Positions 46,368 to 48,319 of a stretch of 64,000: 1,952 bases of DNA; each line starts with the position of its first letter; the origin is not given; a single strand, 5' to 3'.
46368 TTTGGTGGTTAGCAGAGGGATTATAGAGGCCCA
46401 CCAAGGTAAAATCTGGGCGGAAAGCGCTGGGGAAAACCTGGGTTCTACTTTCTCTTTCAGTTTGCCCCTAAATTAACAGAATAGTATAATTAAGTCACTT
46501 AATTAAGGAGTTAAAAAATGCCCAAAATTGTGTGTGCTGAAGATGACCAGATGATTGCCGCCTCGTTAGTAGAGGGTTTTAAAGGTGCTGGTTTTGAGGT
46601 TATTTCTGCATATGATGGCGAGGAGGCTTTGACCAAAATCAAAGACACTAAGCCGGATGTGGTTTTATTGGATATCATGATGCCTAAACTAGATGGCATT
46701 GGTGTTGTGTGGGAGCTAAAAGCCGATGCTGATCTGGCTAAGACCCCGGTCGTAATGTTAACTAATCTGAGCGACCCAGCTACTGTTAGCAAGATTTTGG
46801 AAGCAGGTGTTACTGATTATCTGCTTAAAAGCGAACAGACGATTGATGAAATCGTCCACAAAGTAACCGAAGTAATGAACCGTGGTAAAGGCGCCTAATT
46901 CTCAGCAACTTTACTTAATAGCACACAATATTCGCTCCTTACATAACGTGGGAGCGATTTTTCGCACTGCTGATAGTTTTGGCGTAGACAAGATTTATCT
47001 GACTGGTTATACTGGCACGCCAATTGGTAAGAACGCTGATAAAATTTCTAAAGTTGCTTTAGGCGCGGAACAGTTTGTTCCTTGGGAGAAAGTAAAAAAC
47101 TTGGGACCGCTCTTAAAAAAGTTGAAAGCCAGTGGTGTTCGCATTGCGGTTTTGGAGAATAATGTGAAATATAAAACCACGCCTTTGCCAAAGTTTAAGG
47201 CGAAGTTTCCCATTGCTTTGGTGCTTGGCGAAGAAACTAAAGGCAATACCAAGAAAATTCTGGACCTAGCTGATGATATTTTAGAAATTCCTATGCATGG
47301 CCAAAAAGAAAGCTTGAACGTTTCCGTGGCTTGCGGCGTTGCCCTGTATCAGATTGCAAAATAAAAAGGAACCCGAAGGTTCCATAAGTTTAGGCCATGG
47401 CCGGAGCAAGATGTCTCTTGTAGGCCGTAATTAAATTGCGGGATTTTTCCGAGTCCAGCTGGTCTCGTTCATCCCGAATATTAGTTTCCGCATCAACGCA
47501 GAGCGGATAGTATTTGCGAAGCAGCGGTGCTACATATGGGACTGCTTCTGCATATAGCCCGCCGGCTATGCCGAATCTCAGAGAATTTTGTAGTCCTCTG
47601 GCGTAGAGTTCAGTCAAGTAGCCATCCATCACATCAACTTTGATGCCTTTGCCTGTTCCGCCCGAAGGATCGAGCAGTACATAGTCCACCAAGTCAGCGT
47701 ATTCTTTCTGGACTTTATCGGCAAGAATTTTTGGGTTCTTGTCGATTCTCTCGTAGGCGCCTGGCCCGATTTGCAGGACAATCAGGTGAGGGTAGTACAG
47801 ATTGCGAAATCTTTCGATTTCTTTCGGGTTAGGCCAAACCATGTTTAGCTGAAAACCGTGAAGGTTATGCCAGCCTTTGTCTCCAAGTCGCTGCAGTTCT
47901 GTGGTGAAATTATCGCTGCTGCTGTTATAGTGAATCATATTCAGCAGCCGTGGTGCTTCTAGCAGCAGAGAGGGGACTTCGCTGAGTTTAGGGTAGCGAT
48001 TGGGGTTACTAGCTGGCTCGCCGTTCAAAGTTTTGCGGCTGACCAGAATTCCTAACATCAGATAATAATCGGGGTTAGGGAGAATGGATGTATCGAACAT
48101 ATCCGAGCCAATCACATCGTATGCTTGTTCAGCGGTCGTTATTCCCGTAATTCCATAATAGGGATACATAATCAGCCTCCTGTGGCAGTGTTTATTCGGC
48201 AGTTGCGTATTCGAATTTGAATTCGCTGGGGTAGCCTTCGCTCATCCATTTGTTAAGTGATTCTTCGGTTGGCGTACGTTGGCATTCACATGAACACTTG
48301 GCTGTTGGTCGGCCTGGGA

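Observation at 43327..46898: Cassette of four strongly translated small proteins (two clear paralogues) upstream of a GAF/PAS histidine kinase and an orphan receiver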

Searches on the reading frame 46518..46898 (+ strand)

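Call 3: search_protein_families(library=pfam, proteins=[window:46518-46898:+], max_evalue=0.1)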
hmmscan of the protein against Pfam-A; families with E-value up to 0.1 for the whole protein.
window:46518-46898:+ (126 aa): 6 families
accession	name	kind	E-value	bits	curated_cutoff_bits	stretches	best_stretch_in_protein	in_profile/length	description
PF00072.30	Response_reg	-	1.6e-23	83.4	30.2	1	4-115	1-109/111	Response regulator receiver domain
PF02310.24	B12-binding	-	0.0085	16.4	32.1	1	17-79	20-85/121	B12 binding domain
PF23198.2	PDE8A_N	-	0.021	15.2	29.6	1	5-101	15-114/147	PDE8A-like, N-terminal domain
PF01990.22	ATP-synt_F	-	0.032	15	23.5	0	18-44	10-36/91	ATP synthase (F/14-kDa) subunit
PF05184.20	SapB_1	-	0.041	14.4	25.2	0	102-119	16-33/38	Saposin-like type B, region 1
PF14069.11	SpoVIF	-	0.044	13.9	27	1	95-122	19-46/72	Stage VI sporulation protein F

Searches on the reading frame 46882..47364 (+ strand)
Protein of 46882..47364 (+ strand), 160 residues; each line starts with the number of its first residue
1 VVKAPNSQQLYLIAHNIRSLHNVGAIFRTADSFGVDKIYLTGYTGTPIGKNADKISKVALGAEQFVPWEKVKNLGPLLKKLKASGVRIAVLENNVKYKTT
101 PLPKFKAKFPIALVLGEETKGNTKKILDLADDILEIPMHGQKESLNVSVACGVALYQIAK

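Call 3: search_protein_families(library=pfam, proteins=[window:46882-47364:+], max_evalue=0.1)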
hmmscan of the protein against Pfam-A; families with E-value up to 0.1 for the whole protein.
window:46882-47364:+ (160 aa): 2 families
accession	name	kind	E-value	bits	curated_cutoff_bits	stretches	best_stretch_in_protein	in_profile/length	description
PF00588.24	SpoU_methylase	-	2e-35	122.4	29.7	1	10-156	2-142/142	SpoU rRNA Methylase family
PF01876.22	RNase_P_p30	-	0.0027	17.6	35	1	26-146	18-127/214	RNase P subunit p30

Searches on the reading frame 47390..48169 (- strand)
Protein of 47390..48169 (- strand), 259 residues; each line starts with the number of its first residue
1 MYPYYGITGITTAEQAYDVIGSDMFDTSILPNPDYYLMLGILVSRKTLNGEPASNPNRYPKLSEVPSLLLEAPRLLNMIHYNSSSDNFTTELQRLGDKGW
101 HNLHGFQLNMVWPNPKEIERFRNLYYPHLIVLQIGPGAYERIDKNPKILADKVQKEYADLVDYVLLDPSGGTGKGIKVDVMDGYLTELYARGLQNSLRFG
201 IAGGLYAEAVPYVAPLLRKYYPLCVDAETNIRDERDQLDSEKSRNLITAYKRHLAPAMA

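Call 76: search_protein_families(library=pfam, proteins=[window:47390-48169:-], max_evalue=0.1)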
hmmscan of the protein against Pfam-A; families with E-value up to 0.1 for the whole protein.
window:47390-48169:- (259 aa): 1 family
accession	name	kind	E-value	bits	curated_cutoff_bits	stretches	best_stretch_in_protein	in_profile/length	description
PF00697.28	PRAI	-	0.0048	17.1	22.7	1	151-214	107-162/193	N-(5'phosphoribosyl)anthranilate (PRA) isomerase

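Call 77: search_protein_families(library=padloc, proteins=[window:47390-48169:-], max_evalue=0.1)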
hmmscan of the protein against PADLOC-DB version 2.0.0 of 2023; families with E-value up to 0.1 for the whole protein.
window:47390-48169:- (259 aa): 0 families
